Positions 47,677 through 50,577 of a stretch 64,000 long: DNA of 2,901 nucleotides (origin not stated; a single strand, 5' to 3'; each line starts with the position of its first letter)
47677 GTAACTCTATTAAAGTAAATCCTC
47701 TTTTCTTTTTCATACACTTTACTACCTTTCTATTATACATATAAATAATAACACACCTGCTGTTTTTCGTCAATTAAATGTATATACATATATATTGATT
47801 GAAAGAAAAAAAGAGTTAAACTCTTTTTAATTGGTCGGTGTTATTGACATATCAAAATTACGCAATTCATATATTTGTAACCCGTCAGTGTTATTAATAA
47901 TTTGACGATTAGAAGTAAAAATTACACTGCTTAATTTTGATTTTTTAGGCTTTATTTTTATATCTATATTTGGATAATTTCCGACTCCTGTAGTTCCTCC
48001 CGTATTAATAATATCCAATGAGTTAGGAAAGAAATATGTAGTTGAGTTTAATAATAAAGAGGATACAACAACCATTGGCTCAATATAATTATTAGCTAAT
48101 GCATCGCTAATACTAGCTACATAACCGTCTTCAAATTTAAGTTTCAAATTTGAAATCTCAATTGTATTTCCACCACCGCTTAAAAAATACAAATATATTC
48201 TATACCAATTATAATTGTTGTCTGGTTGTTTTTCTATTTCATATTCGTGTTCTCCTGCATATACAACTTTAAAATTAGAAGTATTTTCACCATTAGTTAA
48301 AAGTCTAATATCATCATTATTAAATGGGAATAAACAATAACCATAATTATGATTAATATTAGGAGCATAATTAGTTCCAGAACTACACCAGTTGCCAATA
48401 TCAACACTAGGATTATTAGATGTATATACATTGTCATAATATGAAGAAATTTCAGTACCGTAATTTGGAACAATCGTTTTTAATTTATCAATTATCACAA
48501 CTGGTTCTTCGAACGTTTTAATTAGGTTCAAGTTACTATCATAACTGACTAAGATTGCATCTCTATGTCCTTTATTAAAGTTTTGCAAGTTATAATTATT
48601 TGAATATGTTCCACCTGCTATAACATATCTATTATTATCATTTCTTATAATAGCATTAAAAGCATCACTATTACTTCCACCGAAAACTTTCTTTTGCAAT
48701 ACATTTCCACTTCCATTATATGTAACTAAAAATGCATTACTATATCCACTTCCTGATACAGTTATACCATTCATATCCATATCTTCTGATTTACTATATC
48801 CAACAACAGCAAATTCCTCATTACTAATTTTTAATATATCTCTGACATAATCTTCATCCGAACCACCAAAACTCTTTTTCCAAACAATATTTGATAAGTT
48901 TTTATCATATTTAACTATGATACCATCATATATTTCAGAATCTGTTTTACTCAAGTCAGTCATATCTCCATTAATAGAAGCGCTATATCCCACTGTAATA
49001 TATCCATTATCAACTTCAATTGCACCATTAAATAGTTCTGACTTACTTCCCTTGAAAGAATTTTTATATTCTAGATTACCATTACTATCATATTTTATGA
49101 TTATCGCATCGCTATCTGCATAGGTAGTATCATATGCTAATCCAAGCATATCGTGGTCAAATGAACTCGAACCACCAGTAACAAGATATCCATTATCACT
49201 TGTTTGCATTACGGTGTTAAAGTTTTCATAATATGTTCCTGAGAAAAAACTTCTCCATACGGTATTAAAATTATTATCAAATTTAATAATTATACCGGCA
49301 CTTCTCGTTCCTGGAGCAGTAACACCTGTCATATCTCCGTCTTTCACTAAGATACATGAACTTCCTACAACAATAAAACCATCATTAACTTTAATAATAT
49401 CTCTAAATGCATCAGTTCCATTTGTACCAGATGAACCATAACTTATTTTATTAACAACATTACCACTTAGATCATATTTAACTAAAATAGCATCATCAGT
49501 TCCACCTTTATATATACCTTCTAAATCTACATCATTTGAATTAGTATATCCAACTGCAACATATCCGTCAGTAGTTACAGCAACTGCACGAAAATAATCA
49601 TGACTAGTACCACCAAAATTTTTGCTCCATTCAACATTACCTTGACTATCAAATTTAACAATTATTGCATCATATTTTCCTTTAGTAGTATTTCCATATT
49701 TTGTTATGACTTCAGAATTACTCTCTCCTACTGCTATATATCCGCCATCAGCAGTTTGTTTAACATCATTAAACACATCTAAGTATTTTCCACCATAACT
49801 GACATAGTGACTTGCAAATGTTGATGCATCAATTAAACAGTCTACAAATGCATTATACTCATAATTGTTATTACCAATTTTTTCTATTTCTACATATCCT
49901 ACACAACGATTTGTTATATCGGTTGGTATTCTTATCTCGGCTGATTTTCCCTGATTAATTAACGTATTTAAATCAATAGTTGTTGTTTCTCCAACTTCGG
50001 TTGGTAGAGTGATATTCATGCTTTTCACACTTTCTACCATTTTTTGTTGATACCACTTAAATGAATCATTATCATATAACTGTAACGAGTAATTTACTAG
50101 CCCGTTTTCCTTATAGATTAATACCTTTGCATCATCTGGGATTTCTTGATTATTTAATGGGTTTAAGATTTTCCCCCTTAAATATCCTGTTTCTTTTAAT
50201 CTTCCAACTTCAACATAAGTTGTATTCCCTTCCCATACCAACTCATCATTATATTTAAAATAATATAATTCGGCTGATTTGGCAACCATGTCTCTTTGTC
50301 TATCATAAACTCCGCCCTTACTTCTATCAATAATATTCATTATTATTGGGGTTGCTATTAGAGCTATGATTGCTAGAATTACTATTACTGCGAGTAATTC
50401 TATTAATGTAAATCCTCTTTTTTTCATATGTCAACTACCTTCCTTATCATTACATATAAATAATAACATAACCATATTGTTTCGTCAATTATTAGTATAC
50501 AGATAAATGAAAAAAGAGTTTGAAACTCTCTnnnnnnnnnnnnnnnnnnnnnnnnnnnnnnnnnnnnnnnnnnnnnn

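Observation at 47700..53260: Gene ends and spacers of array B are homogenised while the propeller cores diverge (gene conversion / cassette-shuffling substrate)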

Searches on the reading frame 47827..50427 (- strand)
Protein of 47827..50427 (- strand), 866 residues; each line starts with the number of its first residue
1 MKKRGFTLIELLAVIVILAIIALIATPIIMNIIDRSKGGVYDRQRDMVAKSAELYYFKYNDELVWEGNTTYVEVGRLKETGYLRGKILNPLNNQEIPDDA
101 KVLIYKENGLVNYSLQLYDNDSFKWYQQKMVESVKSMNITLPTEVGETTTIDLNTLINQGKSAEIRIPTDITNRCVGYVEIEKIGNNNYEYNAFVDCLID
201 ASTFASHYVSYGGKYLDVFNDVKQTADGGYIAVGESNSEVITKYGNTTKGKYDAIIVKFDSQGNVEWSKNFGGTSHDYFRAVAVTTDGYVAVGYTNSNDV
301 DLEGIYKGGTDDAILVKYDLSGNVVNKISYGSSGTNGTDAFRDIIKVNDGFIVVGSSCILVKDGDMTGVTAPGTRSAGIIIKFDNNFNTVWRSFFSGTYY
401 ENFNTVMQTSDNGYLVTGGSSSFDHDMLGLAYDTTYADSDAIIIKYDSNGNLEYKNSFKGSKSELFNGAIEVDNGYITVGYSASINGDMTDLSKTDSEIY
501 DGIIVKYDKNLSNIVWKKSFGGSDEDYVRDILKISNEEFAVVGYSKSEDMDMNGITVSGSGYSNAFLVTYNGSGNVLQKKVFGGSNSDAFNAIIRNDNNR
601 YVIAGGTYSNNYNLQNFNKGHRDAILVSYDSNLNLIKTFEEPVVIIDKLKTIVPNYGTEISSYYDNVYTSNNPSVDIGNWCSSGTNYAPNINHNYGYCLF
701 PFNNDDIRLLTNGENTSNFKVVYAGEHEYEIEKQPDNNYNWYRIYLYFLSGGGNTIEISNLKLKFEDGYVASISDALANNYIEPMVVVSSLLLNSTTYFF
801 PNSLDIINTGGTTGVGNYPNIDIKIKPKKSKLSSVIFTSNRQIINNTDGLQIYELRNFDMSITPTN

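Call 9: search_protein_families(library=pfam, proteins=[window:47827-50427:-], max_evalue=0.01)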
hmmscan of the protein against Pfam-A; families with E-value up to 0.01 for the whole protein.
window:47827-50427:- (866 aa): 1 family
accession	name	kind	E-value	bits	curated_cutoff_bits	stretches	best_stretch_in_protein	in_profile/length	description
PF07963.17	N_methyl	-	1.2e-07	31.5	21.2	1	2-25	3-26/27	Prokaryotic N-terminal methylation motif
